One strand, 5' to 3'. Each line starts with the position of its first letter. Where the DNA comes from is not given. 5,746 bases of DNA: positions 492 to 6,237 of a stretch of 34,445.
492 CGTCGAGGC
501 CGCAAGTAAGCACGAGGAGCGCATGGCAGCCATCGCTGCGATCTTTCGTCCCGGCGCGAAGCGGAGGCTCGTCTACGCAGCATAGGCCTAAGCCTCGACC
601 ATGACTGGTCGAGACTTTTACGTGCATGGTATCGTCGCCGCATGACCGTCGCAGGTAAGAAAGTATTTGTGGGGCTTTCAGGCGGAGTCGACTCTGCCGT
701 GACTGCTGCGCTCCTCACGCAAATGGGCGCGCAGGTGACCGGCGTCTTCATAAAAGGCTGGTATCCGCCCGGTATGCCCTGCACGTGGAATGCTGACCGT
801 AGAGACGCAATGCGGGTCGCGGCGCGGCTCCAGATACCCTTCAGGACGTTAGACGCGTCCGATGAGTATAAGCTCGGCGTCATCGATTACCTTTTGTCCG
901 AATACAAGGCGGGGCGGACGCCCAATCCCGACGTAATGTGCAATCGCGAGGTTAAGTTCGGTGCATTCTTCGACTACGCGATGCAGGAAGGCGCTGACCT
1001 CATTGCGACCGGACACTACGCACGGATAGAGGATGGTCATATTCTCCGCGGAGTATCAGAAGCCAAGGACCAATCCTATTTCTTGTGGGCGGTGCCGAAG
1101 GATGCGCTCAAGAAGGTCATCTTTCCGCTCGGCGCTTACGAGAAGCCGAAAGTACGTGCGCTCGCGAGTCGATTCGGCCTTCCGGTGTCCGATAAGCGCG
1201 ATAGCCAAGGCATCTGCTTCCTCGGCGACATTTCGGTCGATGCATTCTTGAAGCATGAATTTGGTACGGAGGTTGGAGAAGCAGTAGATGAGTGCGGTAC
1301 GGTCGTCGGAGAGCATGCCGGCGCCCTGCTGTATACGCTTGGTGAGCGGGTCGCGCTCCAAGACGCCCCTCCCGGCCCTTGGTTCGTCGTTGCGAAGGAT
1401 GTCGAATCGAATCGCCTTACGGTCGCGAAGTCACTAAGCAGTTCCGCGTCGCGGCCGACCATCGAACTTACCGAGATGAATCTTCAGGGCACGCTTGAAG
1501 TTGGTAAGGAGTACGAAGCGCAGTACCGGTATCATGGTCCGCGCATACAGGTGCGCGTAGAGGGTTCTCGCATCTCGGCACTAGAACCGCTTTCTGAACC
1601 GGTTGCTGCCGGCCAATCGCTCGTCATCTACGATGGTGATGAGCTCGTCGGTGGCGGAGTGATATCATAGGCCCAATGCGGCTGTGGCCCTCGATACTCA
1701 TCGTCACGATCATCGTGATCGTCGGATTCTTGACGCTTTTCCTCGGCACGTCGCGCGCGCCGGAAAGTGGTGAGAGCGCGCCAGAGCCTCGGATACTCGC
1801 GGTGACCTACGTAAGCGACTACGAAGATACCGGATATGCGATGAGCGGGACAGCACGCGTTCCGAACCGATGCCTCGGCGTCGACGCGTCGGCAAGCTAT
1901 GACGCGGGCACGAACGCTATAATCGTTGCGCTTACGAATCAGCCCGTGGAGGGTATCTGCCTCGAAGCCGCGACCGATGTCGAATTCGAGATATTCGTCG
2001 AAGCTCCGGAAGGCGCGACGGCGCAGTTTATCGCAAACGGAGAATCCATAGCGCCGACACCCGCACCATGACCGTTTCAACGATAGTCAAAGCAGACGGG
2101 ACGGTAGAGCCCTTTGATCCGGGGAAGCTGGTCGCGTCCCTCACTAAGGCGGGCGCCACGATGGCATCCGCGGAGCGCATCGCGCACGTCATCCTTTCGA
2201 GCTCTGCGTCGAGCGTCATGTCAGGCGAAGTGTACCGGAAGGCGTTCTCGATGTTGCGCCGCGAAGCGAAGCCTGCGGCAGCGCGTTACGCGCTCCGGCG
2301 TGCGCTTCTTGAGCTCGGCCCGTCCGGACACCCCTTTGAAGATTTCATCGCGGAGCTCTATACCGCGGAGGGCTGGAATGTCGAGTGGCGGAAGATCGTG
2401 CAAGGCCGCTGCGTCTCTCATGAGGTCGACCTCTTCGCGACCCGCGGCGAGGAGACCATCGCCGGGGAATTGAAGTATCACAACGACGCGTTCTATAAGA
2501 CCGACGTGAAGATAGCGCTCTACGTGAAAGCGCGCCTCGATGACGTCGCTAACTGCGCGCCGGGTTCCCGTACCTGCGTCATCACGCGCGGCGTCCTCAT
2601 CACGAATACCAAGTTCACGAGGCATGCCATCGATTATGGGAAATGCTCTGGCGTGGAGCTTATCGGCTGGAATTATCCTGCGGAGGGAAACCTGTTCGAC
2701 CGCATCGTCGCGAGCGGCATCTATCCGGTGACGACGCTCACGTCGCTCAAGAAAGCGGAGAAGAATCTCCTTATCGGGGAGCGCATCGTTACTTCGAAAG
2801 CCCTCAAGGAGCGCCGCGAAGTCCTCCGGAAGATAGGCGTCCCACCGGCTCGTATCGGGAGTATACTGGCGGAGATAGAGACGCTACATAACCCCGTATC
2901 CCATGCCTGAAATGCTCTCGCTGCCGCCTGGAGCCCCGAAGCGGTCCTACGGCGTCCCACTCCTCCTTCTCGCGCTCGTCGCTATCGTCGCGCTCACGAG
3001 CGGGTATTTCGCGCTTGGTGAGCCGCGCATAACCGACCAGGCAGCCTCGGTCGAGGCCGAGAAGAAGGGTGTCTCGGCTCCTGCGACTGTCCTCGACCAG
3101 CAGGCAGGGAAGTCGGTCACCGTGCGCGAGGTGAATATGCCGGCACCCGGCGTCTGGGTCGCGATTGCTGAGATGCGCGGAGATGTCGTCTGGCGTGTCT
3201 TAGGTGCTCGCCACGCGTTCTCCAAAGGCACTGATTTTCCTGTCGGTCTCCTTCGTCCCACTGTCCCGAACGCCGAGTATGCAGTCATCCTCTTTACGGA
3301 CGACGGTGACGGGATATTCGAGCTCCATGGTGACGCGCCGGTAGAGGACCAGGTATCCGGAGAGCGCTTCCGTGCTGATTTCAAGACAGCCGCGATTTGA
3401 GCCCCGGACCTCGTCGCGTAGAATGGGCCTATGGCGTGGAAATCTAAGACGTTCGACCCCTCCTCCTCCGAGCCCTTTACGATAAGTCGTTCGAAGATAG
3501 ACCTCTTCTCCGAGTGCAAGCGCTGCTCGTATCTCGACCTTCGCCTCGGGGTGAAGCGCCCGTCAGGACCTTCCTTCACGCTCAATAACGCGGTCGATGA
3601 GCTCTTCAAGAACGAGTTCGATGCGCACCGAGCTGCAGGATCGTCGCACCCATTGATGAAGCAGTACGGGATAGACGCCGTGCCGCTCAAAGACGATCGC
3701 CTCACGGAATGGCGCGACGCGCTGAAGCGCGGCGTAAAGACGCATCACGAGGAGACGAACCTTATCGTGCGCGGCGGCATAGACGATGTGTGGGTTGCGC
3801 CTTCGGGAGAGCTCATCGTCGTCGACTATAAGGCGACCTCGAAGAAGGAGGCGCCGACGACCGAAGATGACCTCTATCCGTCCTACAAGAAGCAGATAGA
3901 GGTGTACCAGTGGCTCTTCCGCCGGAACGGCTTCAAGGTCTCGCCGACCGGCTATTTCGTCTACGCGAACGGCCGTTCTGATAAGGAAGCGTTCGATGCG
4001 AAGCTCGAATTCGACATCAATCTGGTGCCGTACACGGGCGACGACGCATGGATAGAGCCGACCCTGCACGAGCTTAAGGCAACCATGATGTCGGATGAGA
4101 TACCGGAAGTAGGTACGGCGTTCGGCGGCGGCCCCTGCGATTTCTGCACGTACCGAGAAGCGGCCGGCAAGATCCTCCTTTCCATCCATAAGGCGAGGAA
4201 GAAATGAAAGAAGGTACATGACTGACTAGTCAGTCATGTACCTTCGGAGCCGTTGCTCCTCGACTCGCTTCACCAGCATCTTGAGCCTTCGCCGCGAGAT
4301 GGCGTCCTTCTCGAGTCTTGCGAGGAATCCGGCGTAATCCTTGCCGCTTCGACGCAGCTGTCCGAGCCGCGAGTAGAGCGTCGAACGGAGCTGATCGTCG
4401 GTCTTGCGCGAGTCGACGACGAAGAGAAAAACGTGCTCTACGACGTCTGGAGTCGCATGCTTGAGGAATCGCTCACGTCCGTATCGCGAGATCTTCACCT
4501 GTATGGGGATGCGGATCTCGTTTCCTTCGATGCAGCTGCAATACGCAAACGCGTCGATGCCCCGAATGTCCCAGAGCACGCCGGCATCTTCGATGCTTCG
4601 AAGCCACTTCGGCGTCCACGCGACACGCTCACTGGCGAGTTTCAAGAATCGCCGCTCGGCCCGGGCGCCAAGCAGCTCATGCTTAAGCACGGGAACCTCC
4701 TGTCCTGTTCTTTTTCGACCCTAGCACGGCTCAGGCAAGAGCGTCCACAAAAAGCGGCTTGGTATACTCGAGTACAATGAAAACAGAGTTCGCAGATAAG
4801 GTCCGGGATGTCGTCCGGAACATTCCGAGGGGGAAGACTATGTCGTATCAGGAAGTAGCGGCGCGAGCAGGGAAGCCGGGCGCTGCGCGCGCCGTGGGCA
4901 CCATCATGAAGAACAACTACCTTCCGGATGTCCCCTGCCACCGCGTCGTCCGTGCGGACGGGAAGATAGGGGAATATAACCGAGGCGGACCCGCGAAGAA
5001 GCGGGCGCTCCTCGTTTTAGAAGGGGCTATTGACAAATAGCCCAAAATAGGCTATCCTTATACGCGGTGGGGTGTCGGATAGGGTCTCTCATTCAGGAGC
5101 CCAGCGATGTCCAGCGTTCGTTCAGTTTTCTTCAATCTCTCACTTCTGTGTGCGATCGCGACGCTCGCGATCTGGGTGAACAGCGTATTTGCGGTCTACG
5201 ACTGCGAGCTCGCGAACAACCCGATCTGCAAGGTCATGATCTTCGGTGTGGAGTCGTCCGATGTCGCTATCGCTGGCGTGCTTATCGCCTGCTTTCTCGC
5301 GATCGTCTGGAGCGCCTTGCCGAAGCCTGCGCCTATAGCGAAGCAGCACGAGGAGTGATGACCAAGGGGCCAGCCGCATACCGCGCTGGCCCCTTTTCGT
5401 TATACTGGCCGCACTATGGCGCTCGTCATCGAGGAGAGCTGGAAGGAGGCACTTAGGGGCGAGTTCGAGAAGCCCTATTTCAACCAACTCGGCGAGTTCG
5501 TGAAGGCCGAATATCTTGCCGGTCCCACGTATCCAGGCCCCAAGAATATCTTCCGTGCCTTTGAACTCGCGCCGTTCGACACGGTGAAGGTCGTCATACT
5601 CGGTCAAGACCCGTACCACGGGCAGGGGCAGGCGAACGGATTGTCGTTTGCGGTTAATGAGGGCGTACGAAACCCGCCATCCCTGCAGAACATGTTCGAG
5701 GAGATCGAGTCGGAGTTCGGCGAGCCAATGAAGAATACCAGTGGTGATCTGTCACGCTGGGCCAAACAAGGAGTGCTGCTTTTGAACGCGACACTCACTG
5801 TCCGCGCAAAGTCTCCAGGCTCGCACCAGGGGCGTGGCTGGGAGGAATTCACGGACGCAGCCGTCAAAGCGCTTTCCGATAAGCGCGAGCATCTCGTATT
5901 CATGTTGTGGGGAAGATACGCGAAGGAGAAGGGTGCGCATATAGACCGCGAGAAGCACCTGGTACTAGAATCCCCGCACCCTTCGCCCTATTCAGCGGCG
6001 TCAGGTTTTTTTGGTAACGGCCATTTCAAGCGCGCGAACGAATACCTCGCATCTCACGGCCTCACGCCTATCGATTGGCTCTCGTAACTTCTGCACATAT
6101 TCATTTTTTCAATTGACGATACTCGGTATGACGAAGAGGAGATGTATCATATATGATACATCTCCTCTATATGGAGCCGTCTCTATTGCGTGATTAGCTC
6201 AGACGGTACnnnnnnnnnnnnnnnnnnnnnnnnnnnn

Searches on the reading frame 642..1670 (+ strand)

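Call 6: search_protein_families(library=pfam, proteins=[window:642-1670:+], max_evalue=0.001)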
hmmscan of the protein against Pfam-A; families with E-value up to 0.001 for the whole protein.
window:642-1670:+ (342 aa): 4 families
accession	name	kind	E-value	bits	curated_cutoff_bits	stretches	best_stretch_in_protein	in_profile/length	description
PF03054.22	tRNA_Me_trans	-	3.7e-69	232.9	20.6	1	6-195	1-201/202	tRNA methyl transferase HUP domain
PF20259.3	tRNA_Me_trans_M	-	9.5e-13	47.9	27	1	201-263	2-66/66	tRNA methyl transferase PRC-barrel domain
PF20258.4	tRNA_Me_trans_C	-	1.1e-07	32.6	20.6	1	289-341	21-77/77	Aminomethyltransferase beta-barrel domain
PF02540.23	NAD_synthase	-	4.4e-07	29.7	21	1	6-77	19-86/242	NAD synthase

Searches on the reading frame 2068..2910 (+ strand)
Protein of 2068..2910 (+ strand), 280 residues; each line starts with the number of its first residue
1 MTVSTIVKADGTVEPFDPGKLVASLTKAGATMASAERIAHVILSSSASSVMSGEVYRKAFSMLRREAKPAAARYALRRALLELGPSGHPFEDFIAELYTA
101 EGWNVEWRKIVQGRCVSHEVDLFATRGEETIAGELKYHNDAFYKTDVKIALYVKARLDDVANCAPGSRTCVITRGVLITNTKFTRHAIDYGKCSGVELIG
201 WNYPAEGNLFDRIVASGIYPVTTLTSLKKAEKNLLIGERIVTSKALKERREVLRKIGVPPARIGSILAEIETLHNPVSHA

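Call 6: search_protein_families(library=pfam, proteins=[window:2068-2910:+], max_evalue=0.001)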
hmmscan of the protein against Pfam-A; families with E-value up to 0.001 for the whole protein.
window:2068-2910:+ (280 aa): 2 families
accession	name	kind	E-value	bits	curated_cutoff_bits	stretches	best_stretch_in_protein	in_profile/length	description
PF03477.21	ATP-cone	-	3e-06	28.1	25.8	1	5-45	2-49/88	ATP cone domain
PF04471.18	Mrr_cat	-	2.9e-05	24.6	21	1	86-199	5-106/115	Restriction endonuclease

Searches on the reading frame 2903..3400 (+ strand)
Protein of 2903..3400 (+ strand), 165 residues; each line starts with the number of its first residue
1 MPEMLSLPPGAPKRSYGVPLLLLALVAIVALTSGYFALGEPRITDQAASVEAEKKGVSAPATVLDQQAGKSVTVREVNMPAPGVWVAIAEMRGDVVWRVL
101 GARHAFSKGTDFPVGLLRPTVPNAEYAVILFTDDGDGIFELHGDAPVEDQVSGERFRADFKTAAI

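Call 6: search_protein_families(library=pfam, proteins=[window:2903-3400:+], max_evalue=0.001)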
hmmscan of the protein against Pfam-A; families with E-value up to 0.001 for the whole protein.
window:2903-3400:+ (165 aa): 1 family
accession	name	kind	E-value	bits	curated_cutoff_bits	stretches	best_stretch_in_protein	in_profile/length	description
PF23951.1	DUF7282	-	9.3e-07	29.5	27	1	62-149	4-100/112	Domain of unknown function (DUF7282)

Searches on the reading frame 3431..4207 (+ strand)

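Call 6: search_protein_families(library=pfam, proteins=[window:3431-4207:+], max_evalue=0.001)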
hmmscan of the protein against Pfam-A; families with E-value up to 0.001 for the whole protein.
window:3431-4207:+ (258 aa): 1 family
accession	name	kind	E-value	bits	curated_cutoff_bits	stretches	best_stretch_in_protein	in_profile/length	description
PF12705.13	PDDEXK_1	-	3.2e-10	40.8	22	1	53-243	66-244/247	PD-(D/E)XK nuclease superfamily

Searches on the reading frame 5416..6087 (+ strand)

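Call 6: search_protein_families(library=pfam, proteins=[window:5416-6087:+], max_evalue=0.001)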
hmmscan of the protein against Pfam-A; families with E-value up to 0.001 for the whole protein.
window:5416-6087:+ (223 aa): 1 family
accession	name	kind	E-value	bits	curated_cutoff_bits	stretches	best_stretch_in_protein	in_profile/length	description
PF03167.25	UDG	-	1.3e-16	61.4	24.3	1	56-211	7-140/141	Uracil DNA glycosylase superfamily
